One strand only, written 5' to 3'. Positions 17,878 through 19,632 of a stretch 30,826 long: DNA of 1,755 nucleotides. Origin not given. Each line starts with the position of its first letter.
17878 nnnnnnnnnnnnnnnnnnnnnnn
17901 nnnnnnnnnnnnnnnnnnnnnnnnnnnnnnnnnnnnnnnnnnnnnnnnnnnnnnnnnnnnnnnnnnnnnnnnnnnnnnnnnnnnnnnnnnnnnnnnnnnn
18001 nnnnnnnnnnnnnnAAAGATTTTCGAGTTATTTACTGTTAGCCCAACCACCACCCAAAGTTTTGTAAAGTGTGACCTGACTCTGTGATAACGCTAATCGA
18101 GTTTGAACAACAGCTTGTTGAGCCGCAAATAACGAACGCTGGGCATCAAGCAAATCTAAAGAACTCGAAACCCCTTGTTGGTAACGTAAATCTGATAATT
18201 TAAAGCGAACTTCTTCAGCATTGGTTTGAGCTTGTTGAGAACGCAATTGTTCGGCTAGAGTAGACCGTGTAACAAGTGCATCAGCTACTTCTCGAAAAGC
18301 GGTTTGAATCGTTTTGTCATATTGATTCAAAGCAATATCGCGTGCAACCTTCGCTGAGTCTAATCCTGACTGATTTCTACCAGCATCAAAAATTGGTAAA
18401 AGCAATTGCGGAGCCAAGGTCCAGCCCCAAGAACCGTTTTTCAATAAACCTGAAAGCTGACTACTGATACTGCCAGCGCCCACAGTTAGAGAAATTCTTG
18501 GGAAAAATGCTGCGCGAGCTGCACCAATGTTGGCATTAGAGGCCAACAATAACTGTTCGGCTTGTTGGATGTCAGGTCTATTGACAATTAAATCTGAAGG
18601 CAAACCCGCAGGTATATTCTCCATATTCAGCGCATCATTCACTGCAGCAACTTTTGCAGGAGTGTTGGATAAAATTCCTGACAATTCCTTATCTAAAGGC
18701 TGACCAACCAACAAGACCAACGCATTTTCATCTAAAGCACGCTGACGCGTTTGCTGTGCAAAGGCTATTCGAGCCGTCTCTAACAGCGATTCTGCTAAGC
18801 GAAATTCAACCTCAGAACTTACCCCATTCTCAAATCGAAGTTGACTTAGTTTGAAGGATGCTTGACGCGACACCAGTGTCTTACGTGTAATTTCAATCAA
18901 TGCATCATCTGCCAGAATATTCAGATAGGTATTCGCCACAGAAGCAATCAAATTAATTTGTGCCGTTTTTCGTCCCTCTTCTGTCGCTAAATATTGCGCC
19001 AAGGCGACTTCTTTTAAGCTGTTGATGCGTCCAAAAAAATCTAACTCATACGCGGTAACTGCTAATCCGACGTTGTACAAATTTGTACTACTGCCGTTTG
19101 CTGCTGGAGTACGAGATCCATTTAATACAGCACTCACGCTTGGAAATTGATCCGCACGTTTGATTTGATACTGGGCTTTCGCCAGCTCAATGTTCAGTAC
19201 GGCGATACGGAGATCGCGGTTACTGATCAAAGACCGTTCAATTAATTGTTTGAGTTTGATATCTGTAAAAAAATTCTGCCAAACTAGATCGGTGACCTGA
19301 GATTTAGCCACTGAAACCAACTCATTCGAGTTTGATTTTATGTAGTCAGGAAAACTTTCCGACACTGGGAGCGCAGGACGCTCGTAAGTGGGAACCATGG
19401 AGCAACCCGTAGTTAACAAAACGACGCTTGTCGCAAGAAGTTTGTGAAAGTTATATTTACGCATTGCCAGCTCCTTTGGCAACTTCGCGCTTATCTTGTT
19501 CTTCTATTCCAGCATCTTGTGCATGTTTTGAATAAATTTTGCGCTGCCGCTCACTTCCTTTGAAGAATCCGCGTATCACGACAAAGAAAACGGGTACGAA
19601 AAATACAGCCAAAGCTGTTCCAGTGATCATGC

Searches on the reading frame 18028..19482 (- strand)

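Call 43: search_protein_families(library=pfam, proteins=[window:18028-19482:-], max_evalue=0.01)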
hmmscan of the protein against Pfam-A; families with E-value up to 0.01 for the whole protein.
window:18028-19482:- (484 aa): 1 family
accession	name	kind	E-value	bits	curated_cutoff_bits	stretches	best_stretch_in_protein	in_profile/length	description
PF02321.23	OEP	-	1e-48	166.1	22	2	299-477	9-187/187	Outer membrane efflux protein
